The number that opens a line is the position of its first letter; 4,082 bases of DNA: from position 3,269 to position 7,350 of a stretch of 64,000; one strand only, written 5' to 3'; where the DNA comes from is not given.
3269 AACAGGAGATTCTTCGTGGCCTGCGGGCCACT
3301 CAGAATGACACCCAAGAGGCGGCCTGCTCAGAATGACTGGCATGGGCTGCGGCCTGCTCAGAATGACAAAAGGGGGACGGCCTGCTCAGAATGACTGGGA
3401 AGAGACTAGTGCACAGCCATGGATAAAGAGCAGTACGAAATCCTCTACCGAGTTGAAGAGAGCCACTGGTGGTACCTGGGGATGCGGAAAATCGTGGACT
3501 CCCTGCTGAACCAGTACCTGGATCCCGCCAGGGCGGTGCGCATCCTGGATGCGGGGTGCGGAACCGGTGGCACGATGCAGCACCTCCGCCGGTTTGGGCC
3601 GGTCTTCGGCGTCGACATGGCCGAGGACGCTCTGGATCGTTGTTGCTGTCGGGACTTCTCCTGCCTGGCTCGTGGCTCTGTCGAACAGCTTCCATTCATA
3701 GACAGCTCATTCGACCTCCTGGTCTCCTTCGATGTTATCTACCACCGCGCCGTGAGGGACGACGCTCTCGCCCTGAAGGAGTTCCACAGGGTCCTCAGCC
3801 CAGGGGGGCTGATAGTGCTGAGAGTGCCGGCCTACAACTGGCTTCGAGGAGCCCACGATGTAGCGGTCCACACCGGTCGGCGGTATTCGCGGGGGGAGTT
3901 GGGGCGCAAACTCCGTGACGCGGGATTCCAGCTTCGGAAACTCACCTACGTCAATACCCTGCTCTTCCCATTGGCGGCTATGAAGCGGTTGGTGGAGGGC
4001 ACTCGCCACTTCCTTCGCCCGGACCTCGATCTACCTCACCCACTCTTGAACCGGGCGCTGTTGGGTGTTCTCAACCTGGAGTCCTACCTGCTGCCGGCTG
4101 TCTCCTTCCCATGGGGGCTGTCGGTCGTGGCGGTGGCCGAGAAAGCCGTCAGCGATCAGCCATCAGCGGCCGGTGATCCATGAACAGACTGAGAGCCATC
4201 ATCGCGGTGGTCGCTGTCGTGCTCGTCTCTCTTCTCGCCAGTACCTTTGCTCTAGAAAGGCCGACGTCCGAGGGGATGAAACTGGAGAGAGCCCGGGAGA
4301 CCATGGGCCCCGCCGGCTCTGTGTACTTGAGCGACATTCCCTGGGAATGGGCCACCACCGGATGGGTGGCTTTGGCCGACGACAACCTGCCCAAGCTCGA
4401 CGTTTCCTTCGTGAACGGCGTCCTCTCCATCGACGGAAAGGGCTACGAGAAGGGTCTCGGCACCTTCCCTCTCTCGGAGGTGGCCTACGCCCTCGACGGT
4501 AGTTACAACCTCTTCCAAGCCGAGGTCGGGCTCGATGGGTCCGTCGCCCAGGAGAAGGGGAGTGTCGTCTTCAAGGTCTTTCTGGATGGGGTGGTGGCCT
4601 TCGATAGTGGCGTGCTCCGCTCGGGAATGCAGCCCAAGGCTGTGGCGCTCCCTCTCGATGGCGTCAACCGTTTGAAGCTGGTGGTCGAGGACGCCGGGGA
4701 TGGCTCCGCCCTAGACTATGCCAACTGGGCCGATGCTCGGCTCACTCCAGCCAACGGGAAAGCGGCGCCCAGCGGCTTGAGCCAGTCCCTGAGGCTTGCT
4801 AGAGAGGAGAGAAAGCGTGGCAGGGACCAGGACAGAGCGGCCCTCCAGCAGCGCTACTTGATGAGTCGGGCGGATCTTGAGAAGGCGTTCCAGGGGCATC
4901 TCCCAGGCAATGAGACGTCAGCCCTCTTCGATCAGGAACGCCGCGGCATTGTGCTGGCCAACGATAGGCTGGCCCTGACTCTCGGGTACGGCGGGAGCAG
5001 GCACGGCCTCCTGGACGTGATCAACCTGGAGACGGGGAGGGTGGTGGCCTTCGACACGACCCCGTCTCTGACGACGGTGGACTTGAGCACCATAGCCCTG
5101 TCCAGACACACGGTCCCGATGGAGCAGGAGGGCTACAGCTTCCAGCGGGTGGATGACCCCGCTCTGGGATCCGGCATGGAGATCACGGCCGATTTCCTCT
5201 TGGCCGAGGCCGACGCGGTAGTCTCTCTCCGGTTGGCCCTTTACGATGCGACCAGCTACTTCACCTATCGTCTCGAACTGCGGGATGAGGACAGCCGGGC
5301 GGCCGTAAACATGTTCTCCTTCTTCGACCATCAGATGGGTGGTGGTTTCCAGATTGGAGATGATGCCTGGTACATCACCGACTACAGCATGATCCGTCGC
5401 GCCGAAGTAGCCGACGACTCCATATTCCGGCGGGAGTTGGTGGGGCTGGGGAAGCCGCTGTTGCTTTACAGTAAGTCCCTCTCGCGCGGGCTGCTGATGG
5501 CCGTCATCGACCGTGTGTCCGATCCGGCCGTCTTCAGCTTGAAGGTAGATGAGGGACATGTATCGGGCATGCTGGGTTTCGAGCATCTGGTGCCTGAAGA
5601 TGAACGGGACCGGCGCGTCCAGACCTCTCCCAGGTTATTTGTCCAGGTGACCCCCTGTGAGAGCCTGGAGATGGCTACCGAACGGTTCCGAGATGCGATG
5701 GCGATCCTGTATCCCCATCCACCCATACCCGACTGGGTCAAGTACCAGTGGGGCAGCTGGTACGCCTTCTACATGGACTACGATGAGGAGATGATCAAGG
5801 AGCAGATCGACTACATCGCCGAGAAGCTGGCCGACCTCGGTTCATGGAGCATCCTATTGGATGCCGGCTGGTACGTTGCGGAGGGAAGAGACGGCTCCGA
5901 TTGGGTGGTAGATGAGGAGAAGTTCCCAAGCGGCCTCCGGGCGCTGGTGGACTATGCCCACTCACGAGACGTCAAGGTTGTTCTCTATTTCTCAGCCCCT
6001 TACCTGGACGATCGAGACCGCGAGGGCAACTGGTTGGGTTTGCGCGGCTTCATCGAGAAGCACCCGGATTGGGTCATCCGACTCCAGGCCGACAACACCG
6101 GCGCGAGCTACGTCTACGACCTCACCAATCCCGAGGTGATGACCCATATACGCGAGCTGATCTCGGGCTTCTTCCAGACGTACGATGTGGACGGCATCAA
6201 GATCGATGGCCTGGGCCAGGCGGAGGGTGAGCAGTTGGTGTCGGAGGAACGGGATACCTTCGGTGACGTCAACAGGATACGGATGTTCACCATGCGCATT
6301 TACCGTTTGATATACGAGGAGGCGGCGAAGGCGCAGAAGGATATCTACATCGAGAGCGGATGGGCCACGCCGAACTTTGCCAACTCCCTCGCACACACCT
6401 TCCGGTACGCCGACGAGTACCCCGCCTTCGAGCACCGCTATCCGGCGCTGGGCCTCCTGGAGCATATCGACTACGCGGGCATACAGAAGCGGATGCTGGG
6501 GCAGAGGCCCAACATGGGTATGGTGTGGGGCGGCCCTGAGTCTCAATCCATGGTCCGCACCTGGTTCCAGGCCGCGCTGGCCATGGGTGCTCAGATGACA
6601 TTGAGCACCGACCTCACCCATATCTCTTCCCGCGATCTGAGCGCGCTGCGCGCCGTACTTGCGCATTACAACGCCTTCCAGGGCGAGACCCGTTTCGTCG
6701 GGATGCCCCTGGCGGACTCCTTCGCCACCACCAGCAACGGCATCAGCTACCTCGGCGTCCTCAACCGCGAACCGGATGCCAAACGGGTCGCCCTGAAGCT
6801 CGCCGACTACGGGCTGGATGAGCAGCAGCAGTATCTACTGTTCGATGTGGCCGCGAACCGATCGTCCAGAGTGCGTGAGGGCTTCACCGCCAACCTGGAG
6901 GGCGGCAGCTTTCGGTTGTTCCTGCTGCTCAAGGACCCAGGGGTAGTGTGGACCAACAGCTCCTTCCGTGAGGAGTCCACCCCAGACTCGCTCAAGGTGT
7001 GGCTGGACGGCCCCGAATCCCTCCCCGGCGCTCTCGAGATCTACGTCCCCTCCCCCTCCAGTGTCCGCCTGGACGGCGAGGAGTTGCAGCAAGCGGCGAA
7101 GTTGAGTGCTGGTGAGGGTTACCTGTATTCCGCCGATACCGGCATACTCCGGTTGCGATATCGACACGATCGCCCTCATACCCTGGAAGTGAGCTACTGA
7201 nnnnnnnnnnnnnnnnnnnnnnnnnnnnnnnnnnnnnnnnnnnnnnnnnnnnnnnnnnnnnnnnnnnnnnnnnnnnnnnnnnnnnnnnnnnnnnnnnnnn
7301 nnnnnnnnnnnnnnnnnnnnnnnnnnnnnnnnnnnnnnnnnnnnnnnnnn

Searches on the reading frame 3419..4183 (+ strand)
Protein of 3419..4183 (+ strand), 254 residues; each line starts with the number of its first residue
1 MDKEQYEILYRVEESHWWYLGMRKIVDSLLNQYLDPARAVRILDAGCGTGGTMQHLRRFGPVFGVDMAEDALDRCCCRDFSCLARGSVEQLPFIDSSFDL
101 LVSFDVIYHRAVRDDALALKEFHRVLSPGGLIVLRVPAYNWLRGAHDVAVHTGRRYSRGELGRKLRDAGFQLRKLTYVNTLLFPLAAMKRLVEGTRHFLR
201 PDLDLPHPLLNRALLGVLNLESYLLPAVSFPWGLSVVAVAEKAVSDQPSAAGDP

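Call 49: search_protein_families(library=pfam, proteins=[window:3419-4183:+], max_evalue=0.00001)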
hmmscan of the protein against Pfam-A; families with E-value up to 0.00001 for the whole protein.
window:3419-4183:+ (254 aa): 6 families
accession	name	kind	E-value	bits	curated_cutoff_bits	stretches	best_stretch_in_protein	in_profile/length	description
PF08241.18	Methyltransf_11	-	3.9e-18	66.3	21.2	1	43-134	1-95/95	Methyltransferase domain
PF13649.12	Methyltransf_25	-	1.9e-15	57.8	27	1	42-130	1-97/97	Methyltransferase domain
PF13847.12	Methyltransf_31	-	1.2e-13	51.5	27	1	39-138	4-113/145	Methyltransferase domain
PF13489.12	Methyltransf_23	-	1.1e-11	45.1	27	1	27-174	10-163/164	Methyltransferase domain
PF08242.18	Methyltransf_12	-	1.3e-09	39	30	1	43-132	1-98/98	Methyltransferase domain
PF01209.24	Ubie_methyltran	-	1.1e-06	28.7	20.1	1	31-133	40-150/233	ubiE/COQ5 methyltransferase family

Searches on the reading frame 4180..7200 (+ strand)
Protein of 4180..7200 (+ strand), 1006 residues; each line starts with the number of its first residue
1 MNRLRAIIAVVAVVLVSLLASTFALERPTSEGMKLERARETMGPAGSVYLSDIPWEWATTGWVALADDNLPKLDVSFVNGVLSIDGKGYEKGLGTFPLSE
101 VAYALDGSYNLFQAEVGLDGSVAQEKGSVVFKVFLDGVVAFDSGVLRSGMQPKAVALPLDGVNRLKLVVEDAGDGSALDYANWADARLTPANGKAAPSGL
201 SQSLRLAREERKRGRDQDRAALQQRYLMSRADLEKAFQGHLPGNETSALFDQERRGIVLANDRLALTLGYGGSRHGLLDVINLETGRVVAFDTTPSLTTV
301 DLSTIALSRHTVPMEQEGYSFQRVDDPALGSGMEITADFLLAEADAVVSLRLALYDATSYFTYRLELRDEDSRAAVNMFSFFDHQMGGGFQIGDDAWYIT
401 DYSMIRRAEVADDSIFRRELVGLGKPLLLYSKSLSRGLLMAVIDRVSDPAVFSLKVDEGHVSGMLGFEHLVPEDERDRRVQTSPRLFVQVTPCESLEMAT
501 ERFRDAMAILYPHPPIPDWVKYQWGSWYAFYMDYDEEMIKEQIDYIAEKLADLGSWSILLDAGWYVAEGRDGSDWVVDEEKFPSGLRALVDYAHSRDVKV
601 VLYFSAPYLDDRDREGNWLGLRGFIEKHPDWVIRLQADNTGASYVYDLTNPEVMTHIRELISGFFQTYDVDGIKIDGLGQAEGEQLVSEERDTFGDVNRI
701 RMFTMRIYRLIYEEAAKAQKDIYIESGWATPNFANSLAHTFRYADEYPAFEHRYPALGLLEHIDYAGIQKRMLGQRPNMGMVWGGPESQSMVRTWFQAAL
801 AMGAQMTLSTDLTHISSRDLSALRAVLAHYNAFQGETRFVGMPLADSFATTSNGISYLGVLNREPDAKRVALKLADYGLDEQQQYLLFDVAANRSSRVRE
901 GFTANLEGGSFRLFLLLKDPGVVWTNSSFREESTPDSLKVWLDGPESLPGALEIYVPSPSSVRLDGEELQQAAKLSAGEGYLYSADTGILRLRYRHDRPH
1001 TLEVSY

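Call 49: search_protein_families(library=pfam, proteins=[window:4180-7200:+], max_evalue=0.00001)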
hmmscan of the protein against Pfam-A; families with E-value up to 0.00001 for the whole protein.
window:4180-7200:+ (1006 aa): 4 families
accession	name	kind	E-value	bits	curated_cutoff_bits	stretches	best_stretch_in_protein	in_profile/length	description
PF08305.17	NPCBM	-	5.1e-38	130.6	23.9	1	47-189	2-137/137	NPCBM/NEW2 domain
PF02065.24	Melibiase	-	4.4e-17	62.5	27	1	526-726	47-237/347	Melibiase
PF01055.32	Glyco_hydro_31_2nd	-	2.8e-07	30.6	23.5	1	525-678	10-157/328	Glycosyl hydrolases family 31 TIM-barrel domain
PF02638.21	GHL10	-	3.5e-06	26.8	27.9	1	586-677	72-162/311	Glycosyl hydrolase-like 10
